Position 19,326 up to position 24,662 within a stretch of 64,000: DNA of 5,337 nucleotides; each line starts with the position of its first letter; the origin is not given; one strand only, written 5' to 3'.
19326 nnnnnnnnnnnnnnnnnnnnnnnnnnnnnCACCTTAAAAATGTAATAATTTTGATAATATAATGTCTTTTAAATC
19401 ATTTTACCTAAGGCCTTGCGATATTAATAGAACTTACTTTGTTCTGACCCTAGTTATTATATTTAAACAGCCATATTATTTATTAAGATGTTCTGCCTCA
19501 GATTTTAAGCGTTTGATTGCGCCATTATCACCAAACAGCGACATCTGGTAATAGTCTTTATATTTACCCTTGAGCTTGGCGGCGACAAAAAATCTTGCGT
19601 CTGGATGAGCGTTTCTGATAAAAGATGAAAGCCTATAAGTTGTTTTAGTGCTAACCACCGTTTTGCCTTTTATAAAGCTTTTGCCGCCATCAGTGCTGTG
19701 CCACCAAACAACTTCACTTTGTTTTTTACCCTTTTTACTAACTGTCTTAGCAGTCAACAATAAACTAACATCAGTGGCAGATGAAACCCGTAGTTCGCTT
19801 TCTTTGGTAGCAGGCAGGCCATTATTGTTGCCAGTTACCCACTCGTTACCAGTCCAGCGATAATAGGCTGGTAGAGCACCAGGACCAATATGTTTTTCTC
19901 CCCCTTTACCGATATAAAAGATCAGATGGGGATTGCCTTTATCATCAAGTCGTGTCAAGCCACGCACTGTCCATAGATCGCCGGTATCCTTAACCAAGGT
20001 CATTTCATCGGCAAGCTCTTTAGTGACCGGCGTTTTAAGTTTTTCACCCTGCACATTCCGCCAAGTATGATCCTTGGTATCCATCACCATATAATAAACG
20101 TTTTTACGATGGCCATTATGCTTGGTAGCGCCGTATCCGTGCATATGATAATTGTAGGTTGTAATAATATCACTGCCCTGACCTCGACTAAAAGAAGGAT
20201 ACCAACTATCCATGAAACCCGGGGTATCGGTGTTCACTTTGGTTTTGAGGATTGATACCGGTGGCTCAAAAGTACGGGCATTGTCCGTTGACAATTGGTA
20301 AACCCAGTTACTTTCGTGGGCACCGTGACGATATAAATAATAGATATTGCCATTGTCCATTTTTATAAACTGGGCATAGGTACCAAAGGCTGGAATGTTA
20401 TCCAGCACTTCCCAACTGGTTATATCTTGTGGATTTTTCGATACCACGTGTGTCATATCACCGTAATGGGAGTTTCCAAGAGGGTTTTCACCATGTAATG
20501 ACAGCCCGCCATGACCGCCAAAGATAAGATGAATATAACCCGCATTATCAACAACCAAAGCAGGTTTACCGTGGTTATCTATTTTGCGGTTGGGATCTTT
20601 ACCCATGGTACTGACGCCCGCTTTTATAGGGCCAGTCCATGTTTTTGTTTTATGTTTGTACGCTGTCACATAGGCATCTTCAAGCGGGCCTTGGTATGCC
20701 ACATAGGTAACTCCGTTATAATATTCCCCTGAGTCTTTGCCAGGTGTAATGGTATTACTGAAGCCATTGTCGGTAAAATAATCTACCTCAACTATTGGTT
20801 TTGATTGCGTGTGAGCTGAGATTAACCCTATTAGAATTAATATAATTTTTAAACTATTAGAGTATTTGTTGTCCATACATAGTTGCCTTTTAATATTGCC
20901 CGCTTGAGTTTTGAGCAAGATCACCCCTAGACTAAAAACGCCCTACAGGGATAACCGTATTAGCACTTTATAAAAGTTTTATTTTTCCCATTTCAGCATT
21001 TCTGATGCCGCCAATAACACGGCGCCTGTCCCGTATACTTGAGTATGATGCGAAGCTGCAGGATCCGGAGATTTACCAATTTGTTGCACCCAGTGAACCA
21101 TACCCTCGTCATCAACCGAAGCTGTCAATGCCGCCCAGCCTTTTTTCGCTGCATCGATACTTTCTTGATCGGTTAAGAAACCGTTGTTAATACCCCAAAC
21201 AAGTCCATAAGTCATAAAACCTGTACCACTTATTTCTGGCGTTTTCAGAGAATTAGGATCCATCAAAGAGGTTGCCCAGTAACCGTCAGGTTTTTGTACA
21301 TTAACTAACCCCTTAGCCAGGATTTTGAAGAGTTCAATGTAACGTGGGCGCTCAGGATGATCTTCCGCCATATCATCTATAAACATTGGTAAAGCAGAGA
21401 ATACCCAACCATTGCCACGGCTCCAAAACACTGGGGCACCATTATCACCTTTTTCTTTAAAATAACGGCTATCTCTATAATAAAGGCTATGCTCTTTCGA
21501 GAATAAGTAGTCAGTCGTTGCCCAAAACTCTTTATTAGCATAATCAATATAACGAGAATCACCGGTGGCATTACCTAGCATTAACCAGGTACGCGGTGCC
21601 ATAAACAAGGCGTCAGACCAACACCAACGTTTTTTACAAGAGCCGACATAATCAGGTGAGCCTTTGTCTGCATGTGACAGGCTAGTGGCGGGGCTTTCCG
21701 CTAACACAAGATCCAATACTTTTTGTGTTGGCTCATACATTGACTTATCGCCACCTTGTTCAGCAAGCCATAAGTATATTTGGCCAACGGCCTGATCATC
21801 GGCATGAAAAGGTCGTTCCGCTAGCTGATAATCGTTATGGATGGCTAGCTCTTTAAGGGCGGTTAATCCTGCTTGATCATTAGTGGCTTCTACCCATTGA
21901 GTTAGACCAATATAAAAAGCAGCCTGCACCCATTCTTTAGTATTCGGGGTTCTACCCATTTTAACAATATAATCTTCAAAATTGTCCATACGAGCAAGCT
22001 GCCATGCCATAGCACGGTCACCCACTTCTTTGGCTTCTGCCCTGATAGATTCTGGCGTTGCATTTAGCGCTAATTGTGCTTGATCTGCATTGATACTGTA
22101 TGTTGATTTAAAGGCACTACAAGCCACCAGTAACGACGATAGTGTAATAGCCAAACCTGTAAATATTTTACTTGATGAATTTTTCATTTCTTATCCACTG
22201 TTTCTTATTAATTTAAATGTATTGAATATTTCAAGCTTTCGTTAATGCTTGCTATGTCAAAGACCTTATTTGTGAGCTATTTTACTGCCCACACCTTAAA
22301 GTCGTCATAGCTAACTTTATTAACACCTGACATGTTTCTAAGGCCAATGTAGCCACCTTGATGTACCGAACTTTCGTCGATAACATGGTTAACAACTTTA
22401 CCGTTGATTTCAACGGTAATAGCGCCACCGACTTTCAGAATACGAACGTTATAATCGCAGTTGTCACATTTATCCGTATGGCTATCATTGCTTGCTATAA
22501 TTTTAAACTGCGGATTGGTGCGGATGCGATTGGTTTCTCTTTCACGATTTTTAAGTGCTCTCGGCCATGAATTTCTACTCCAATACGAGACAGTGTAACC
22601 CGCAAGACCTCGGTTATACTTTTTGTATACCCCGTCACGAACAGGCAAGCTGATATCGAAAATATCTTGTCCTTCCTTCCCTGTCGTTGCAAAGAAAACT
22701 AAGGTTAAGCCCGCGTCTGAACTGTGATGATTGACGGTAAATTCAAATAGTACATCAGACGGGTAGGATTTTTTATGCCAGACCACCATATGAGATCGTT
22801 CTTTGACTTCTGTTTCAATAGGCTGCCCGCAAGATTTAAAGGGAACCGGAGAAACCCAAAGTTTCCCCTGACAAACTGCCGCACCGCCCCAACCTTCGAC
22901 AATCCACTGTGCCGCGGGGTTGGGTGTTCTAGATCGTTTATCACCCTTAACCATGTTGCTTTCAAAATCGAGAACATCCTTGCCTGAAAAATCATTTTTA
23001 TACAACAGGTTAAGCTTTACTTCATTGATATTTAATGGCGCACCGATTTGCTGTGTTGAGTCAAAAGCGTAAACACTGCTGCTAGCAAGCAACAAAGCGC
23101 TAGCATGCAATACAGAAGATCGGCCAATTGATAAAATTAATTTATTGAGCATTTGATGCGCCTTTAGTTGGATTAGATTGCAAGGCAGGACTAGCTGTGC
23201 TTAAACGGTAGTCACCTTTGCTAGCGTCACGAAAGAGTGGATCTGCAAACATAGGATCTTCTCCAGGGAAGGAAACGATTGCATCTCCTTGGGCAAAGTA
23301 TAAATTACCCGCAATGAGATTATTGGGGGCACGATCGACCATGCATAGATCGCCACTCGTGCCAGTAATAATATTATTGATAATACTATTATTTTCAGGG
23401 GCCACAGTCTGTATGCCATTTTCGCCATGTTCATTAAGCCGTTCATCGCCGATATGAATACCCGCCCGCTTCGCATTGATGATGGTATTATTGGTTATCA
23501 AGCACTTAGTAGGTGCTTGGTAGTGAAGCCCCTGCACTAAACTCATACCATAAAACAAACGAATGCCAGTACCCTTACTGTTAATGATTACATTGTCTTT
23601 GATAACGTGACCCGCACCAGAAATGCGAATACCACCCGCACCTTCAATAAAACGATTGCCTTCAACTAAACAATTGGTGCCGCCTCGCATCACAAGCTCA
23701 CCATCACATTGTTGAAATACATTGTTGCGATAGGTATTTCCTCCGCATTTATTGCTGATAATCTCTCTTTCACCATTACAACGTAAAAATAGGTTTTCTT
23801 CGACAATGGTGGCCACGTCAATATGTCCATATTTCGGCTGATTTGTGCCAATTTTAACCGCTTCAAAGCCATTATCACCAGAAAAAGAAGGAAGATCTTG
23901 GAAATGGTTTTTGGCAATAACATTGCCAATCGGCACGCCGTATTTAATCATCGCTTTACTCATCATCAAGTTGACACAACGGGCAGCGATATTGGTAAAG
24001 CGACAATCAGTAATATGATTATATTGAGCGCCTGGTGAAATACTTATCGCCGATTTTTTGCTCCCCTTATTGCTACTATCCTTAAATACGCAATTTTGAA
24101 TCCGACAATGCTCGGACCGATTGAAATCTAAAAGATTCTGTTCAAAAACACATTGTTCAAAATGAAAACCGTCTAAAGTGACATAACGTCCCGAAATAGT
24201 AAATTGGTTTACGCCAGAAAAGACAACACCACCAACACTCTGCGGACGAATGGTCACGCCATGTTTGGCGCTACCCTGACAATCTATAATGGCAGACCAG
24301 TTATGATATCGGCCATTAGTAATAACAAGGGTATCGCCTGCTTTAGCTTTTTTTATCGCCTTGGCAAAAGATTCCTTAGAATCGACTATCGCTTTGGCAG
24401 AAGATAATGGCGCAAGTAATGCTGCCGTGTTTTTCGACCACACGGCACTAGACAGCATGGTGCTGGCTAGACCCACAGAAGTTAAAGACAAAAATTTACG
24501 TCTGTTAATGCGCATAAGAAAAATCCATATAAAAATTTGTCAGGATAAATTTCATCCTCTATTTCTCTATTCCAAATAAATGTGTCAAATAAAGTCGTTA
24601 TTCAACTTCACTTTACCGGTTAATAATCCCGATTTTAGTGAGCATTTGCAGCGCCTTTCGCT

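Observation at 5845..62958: One promoter-operator module cloned six times with exact spacing: a complete regulon readable from sequence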

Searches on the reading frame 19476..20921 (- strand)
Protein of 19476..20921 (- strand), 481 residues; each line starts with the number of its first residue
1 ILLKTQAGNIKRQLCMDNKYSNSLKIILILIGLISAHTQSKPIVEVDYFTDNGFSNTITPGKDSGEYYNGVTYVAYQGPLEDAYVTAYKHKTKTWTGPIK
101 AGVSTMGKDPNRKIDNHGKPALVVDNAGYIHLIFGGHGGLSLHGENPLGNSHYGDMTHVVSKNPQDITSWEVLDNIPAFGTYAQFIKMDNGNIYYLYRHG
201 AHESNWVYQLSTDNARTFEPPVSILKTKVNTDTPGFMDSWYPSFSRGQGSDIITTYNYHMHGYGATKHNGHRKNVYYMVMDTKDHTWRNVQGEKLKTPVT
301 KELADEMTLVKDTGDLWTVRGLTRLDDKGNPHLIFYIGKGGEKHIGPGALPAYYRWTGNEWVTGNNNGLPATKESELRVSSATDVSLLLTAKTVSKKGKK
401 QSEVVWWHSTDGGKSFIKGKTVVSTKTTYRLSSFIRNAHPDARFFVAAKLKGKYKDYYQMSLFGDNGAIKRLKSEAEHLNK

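Call 7: search_protein_families(library=pfam, proteins=[window:19476-20921:-])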
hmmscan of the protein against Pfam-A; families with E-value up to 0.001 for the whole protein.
window:19476-20921:- (481 aa): 2 families
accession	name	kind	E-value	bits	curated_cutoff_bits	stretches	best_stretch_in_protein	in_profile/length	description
PF15892.11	BNR_4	-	6.8e-19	68.7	27.3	1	72-362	2-265/272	BNR repeat-containing family member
PF13088.12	BNR_2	-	7.6e-06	25.9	31.4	0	382-454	59-136/277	BNR repeat-like domain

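Call 19: search_protein_families(library=ncbifam, proteins=[window:19476-20921:-], max_evalue=0.01)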
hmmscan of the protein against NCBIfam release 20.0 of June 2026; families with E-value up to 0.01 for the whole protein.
window:19476-20921:- (481 aa): 1 family
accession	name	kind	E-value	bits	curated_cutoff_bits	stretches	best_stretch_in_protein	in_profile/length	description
NF052497.1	AlphRhmnaseBT3686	equivalog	7.9e-08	31.2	700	1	40-337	17-284/424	alpha-l-rhamnosidase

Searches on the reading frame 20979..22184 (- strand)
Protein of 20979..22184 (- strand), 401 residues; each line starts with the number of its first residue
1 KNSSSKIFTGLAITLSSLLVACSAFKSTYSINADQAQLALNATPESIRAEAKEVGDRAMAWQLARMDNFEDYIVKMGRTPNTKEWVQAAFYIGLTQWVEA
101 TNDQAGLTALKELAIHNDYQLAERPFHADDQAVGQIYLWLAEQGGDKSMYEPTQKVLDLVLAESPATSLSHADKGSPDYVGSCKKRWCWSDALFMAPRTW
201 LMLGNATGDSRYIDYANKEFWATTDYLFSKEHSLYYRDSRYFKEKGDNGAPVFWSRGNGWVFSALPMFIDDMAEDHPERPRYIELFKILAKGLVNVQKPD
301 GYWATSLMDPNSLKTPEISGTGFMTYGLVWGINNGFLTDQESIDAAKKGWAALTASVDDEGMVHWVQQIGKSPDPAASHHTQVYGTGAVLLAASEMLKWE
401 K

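Call 7: search_protein_families(library=pfam, proteins=[window:20979-22184:-])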
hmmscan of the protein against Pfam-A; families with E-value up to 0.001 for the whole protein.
window:20979-22184:- (401 aa): 1 family
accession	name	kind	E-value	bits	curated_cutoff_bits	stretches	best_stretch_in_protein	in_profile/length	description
PF07470.19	Glyco_hydro_88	-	2.4e-69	234.5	26.6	1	65-398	9-350/352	Glycosyl Hydrolase Family 88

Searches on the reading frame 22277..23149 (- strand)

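Call 7: search_protein_families(library=pfam, proteins=[window:22277-23149:-])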
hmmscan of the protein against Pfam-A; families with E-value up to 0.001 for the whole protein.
window:22277-23149:- (290 aa): 2 families
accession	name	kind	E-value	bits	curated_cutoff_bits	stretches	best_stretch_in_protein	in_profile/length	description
PF09224.18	DUF1961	-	2.4e-20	73.2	25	1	77-286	12-214/214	Domain of unknown function (DUF1961)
PF19763.6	DUF6250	-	0.00058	20.2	26.9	1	119-274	5-157/165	Domain of unknown function (DUF6250)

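Call 19: search_protein_families(library=ncbifam, proteins=[window:22277-23149:-], max_evalue=0.01)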
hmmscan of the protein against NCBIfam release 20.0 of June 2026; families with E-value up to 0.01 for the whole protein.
window:22277-23149:- (290 aa): 0 families

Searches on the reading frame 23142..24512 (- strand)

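Call 7: search_protein_families(library=pfam, proteins=[window:23142-24512:-])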
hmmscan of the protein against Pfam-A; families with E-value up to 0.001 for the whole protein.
window:23142-24512:- (456 aa): 3 families
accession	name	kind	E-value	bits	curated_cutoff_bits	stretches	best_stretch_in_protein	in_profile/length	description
PF14592.12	Chondroitinas_B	-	1e-43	150.4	24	1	43-386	1-358/426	Chondroitinase B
PF13229.12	Beta_helix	-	2.5e-15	56.9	25.9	1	236-355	35-145/158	Right handed beta helix region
PF05048.19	NosD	-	4.6e-10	39.7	23.6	2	248-404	38-168/212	Periplasmic copper-binding protein (NosD)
